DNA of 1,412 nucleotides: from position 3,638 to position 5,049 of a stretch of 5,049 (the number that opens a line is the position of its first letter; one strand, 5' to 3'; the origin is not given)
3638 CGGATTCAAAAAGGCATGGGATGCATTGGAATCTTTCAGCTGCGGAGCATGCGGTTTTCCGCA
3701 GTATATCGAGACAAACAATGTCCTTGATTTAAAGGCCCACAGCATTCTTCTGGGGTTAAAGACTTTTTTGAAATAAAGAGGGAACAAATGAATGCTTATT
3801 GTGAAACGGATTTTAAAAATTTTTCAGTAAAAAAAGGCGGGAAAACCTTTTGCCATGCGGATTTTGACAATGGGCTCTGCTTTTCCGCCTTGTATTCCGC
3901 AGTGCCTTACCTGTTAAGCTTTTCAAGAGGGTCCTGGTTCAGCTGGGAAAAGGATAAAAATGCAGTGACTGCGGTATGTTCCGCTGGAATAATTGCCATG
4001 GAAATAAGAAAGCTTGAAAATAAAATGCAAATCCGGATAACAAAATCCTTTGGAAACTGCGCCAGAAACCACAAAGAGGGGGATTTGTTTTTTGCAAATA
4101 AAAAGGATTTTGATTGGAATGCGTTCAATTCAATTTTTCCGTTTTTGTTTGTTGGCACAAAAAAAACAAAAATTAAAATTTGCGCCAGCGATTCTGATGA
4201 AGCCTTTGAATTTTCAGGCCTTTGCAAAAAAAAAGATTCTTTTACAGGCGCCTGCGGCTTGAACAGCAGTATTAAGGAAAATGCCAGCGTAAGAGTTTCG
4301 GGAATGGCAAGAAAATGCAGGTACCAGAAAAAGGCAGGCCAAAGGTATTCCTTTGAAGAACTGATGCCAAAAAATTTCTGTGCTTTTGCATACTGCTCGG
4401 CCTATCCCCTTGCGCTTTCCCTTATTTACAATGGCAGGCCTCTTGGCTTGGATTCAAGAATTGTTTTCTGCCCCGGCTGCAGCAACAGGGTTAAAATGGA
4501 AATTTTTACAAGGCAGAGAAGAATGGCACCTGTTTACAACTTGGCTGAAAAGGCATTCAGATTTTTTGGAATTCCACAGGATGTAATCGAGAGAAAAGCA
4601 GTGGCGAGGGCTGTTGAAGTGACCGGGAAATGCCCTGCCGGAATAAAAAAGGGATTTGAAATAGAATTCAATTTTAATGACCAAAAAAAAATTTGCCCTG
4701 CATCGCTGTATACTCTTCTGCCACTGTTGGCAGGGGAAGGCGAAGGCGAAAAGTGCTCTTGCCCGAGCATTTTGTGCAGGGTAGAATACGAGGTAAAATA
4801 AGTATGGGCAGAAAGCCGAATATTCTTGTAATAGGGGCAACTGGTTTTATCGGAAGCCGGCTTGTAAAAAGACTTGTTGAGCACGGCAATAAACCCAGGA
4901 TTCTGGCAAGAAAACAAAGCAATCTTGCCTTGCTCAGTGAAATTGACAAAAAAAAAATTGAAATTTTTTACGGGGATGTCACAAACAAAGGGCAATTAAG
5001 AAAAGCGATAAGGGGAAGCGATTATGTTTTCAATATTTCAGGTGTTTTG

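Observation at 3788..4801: Four-fold internal repeat of a small Cys-containing module, apparently a tandem fusion of a normally single-domain family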

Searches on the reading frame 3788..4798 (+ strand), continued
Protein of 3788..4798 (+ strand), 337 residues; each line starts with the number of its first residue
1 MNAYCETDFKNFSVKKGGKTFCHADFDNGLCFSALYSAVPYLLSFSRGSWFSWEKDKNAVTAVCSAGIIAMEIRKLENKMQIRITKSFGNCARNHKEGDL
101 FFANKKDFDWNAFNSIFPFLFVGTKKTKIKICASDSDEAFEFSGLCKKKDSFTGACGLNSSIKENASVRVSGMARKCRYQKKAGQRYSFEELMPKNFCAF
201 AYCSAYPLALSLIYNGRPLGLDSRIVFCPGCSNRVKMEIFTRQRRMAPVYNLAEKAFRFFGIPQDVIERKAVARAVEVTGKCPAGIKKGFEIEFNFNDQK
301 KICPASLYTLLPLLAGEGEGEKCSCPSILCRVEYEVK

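Call 74: search_protein_families(library=pfam, proteins=[L012:3-824:+, L012:1395-1778:+, L014:1775-2434:+, L017:4098-4538:+, L006:2398-3528:-, L010:974-2419:+, L018:2192-3256:+, L015:1561-2616:+], max_evalue=0.001)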
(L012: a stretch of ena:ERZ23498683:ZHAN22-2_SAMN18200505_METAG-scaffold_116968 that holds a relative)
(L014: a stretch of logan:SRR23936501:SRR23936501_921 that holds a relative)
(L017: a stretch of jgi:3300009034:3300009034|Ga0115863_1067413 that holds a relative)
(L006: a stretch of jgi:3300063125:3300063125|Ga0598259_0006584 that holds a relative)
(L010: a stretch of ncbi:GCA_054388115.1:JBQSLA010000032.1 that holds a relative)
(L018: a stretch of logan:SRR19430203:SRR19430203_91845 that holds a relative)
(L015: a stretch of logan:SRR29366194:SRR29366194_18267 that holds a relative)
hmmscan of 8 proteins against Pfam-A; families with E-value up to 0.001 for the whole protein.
L012:3-824:+ (273 aa): 3 families
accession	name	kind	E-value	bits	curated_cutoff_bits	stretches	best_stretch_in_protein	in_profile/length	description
PF00106.31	adh_short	-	4.1e-43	147.6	26.6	1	11-199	1-189/195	short chain dehydrogenase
PF13561.12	adh_short_C2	-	3.2e-29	102.6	27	1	17-201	1-185/236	Enoyl-(Acyl carrier protein) reductase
PF08659.16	KR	-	0.00052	20.4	22.6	1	14-168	4-158/180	KR domain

L012:1395-1778:+ (128 aa): 2 families
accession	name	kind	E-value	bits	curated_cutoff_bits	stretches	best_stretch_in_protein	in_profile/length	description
PF04055.27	Radical_SAM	-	2.6e-17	63.9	29.5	1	34-125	1-100/166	Radical SAM superfamily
PF13353.11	Fer4_12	-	1.2e-06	29.3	22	1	35-119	10-98/137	4Fe-4S single cluster domain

L014:1775-2434:+ (220 aa): 2 families
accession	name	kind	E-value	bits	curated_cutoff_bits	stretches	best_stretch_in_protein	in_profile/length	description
PF02142.27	MGS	-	9.1e-05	23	24.1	1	16-57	2-43/94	MGS-like domain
PF01808.24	AICARFT_IMPCHas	-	0.00038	20.5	25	1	117-220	11-116/311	AICARFT/IMPCHase bienzyme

L017:4098-4538:+ (147 aa): 2 families
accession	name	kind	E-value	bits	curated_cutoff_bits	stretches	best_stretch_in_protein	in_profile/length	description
PF04055.27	Radical_SAM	-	1.6e-10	41.8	29.5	1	30-146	2-120/166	Radical SAM superfamily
PF13353.11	Fer4_12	-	9.1e-06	26.5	22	1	33-122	17-107/137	4Fe-4S single cluster domain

L006:2398-3528:- (376 aa): 1 family
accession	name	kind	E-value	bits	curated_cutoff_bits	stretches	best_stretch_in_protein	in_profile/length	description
PF22422.2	MGH1-like_GH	-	5.1e-05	23.4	27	0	201-344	202-343/356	Mannosylglycerate hydrolase MGH1-like glycoside hydrolase domain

L010:974-2419:+ (482 aa): 1 family
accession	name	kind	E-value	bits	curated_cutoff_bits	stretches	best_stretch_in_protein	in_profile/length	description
PF09594.16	GT87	-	0.00021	21.6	25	1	136-288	3-145/237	Glycosyltransferase family 87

L018:2192-3256:+ (355 aa): 2 families
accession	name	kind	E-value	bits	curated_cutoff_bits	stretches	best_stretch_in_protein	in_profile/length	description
PF04055.27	Radical_SAM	-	4.6e-24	85.9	29.5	1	36-167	3-142/166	Radical SAM superfamily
PF13353.11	Fer4_12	-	7.3e-09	36.5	22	1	37-154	12-134/137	4Fe-4S single cluster domain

L015:1561-2616:+ (352 aa): 2 families
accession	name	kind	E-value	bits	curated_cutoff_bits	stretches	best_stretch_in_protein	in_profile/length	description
PF04055.27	Radical_SAM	-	5.2e-25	89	29.5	1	37-188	4-165/166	Radical SAM superfamily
PF13353.11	Fer4_12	-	1.6e-08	35.3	22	1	37-137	12-115/137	4Fe-4S single cluster domain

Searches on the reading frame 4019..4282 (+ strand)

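Call 5: search_protein_families(library=ncbifam, proteins=[window:4019-4282:+], max_evalue=10)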
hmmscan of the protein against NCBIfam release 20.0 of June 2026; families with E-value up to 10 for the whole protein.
seq(88 aa): 2 families
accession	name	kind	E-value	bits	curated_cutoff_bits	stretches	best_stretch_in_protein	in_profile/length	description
TIGR04076.1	TIGR04076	subfamily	0.00062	20.3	33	1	2-58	3-67/91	TIGR04076 family protein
NF045697.1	MurNAcPUrMurU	equivalog_domain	0.002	17.6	370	1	16-73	141-198/229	N-acetylmuramate alpha-1-phosphate uridylyltransferase MurU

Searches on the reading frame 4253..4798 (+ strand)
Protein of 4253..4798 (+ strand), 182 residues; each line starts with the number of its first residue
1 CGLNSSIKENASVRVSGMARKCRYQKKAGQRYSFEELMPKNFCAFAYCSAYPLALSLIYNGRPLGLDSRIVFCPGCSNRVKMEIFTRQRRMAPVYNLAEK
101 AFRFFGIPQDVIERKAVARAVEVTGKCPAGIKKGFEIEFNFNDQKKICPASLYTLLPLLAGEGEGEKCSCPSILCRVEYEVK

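Call 89: predict_structure(alignment_id=A5)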
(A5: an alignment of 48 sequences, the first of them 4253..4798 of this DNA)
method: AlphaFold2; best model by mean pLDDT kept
length: 182 residues; sequences in the alignment: 48
mean_pLDDT: 91.2   pTM: 0.82
mean pLDDT of the five models: 91.2, 89.6, 89.5, 89.5, 88.7
residues with pLDDT >= 90: 133; 70-90: 44; 50-70: 5; < 50: 0
segments of 3 or more residues with pLDDT < 50: none
pLDDT, mean of each block of 10 residues (from residue 1): 74 96 95 92 90 92 87 90 95 92 92 93 94 92 89 92 89 96 94
secondary structure, 60 per line:
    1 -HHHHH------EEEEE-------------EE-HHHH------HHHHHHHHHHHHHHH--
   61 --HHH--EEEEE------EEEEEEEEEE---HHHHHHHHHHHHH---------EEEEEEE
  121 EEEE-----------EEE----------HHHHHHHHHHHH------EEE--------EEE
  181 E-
elements in order: H2-6 E13-17 H34-37 H44-58 E68-72 E79-88 H92-104 E114-124 E136-138 H149-160 E167-169 E178-181

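Call 91: fold_search(model_id=the predicted structure, library=pdb)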
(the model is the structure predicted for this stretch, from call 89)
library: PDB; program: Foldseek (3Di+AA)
matches with E <= 10: 164; with E <= 0.001: 0
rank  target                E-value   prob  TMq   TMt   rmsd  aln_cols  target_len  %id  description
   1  5aod                  4.9e-01  0.03  0.11  0.06  15.9       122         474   10  Crystal structure of wild type pneumolysin. (released 2016-10-05)
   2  2qwu_A                6.7e-01  0.02  0.12  0.11  18.5       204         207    7  Crystal structure of F. tularensis pathogenicity island protein C (released 2007-10-16)
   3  2ig6_B                7.6e-01  0.04  0.14  0.17  16.1       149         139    7  Crystal structure of a nimc/nima family protein (ca_c2569) from clostridium acetobutylicum at 1.80 A resolution (released 2006-10-10)
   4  6jmp                  8.0e-01  0.02  0.11  0.06  15.7       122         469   10  Crystal Structure of a Non-hemolytic Pneumolysin from Streptococcus pneumoniae strain ST306 (released 2020-09-09)
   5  2ab5_A                1.2e+00  0.02  0.13  0.10  15.8       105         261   12  bI3 LAGLIDADG Maturase (released 2005-08-30)
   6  2ig6_A                1.2e+00  0.04  0.16  0.20  15.2       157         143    8  Crystal structure of a nimc/nima family protein (ca_c2569) from clostridium acetobutylicum at 1.80 A resolution (released 2006-10-10)
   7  2hq7_A                1.2e+00  0.02  0.13  0.15  15.8       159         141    6  Crystal structure of Protein related to general stress protein 26(GS26) of B.subtilis (pyridoxinephosphate oxidase fam (released 2006-08-15)
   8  2ab5_B                1.6e+00  0.03  0.13  0.10  15.8       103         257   13  bI3 LAGLIDADG Maturase (released 2005-08-30)
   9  8e4g_u                1.8e+00  0.02  0.13  0.06  17.6       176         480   10  Remodeling of the bacteriophage T7 during initial infection (released 2023-09-27)
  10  2arz_B                1.9e+00  0.03  0.19  0.16  16.9       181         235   15  Crystal Structure of Protein of Unknown Function from Pseudomonas aeruginosa (released 2005-10-04)
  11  1s3r_A                1.9e+00  0.03  0.15  0.08  14.3       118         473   13  Crystal structure of the human-specific toxin intermedilysin (released 2005-01-25)
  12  2i02_A                1.9e+00  0.02  0.16  0.19  14.8       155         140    8  CRYSTAL STRUCTURE OF a pyridoxamine 5'-phosphate oxidase-like family protein (NPUN_R6570) FROM NOSTOC PUNCTIFORME PCC  (released 2006-08-29)
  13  3uvf_A                2.0e+00  0.04  0.11  0.09  14.7        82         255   11  Expanding LAGALIDADG endonuclease scaffold diversity by rapidly surveying evolutionary sequence space (released 2012-02-29)
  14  1pfo                  2.0e+00  0.03  0.16  0.08  13.5       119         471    8  PERFRINGOLYSIN O (released 1998-08-05)
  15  9lwa_B                2.0e+00  0.02  0.14  0.17  14.8       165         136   10  Bacteriophage Mycofy1 distal head-to-tail interface (C6 symmetry) (released 2025-04-16)
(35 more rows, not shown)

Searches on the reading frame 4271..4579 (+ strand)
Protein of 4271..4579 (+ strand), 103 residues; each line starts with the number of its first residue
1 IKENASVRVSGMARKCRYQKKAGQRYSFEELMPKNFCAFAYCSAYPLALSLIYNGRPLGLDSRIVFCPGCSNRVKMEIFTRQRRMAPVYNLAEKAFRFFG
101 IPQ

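Call 5: search_protein_families(library=ncbifam, proteins=[window:4271-4579:+], max_evalue=10)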
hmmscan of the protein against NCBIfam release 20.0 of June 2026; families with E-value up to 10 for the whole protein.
seq(103 aa): 1 family
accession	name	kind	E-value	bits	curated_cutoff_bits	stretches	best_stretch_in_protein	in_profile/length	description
TIGR04076.1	TIGR04076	subfamily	7.1e-06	26.5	33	1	7-78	6-86/91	TIGR04076 family protein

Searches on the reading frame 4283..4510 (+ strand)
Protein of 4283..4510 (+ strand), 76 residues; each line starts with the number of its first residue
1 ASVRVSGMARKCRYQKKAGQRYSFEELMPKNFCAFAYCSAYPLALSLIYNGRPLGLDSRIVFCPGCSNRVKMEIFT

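Call 62: search_solved_structures(query=A3, max_evalue=10, show_alignments=2)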
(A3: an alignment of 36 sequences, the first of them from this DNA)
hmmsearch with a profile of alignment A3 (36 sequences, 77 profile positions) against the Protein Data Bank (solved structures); distinct sequences matched with E-value up to 10: 6.
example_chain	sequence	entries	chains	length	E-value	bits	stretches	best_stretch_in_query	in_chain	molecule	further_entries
32nz_B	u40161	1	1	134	0.63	12.9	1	14-51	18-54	CD44 antigen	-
9eir_A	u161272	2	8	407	0.86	12.5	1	27-52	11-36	2-oxoglutarate-dependent ethylene/succinate-forming enzyme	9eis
4pz3_A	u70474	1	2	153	0.96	12.3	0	14-51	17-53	CD44 antigen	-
4pz4_A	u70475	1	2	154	0.97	12.3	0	14-51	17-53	CD44 antigen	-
2i83_A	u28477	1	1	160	1.1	12.1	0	14-49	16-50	CD44 antigen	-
1poz_A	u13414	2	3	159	1.1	12.1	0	14-49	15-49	CD44 antigen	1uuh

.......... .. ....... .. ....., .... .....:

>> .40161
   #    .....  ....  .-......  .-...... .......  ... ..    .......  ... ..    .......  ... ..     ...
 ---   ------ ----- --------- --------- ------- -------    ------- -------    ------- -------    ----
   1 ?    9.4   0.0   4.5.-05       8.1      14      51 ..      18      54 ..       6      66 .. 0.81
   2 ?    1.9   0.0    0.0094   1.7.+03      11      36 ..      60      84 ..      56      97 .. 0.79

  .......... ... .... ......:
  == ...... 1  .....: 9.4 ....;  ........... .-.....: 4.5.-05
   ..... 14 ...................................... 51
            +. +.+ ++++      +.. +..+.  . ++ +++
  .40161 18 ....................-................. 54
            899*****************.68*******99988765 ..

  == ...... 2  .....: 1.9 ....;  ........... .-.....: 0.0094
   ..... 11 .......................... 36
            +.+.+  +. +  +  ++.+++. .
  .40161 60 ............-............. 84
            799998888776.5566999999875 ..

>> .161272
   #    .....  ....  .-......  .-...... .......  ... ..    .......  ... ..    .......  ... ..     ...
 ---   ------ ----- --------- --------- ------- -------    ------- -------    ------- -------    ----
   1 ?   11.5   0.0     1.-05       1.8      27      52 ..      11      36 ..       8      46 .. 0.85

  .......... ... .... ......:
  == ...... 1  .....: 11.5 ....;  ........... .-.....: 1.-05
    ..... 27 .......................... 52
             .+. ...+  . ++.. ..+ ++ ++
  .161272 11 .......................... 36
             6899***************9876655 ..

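Call 63: find_homologous_proteins(query=A3, max_evalue=0.001)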
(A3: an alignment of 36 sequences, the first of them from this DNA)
Query A3 (36 sequences) (76 aa, profile of the alignment): 3 proteins with E <= 0.001 among 104 candidates.
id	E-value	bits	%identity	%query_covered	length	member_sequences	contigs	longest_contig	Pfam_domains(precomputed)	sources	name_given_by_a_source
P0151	3.2e-16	76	28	83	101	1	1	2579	-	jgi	jgi:uncharacterized repeat protein (TIGR04076 family)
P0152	3.1e-7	48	-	-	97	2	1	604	-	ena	-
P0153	5.3e-4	37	33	43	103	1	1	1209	-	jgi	jgi:hypothetical protein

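Call 93: find_encoding_contigs(protein=P0151, flank=3000, max_places=2)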
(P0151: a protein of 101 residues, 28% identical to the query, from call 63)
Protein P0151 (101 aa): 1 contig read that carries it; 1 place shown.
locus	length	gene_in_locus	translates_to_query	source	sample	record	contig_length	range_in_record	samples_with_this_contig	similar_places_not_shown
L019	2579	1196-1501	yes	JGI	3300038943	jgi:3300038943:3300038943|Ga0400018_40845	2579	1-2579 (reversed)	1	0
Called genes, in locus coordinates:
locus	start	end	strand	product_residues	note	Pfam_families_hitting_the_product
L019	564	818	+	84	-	-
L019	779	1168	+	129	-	-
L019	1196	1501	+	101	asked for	-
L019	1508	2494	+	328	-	PF01073:3Beta_HSD, PF01370:Epimerase, PF02719:Polysacc_synt_2, PF04321:RmlD_sub_bind (weak), PF05368:NmrA, PF13460:NAD_binding_10, PF16363:GDP_Man_Dehyd, PF07993:NAD_binding_4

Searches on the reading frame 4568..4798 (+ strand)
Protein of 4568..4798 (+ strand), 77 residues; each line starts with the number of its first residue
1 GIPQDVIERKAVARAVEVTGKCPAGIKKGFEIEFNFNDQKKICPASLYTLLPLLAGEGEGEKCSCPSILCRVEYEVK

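Call 5: search_protein_families(library=ncbifam, proteins=[window:4568-4798:+], max_evalue=10)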
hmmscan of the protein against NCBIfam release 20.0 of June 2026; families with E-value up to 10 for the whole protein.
seq(77 aa): 1 family
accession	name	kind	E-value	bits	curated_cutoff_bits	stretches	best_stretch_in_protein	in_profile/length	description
TIGR04076.1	TIGR04076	subfamily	0.039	14.5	33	1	16-55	9-52/91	TIGR04076 family protein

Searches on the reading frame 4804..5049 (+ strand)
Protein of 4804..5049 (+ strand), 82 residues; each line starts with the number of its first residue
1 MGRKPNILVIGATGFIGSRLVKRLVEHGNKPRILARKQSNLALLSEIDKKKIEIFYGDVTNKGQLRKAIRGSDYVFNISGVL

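Call 44: search_protein_families(library=pfam, proteins=[window:4804-5049:+], max_evalue=0.0001)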
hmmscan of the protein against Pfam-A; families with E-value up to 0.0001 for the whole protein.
window:4804-5049:+ (82 aa): 9 families
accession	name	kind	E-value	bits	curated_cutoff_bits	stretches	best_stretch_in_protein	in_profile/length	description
PF13460.12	NAD_binding_10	-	1.5e-12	48.2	27.2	1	11-76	1-65/184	NAD(P)H-binding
PF05368.20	NmrA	-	1.9e-12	47.8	27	1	4-77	2-75/298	NmrA-like family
PF01370.27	Epimerase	-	8.6e-12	45.4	20.9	1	7-79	1-72/240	NAD dependent epimerase/dehydratase family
PF01073.25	3Beta_HSD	-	3.9e-11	43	22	1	8-81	1-76/280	3-beta hydroxysteroid dehydrogenase/isomerase family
PF16363.11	GDP_Man_Dehyd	-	8.4e-09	35.8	27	1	8-78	1-82/332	GDP-mannose 4,6 dehydratase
PF03435.24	Sacchrp_dh_NADP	-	6.1e-07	30.3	25.1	1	7-79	1-76/129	Saccharopine dehydrogenase NADP binding domain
PF00106.31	adh_short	-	1.7e-06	28.1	26.6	1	6-70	2-69/195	short chain dehydrogenase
PF08659.16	KR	-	1.1e-05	25.9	22.6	1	7-81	3-85/180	KR domain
PF02719.21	Polysacc_synt_2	-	1.9e-05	24.5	20.2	1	7-78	1-84/293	Polysaccharide biosynthesis protein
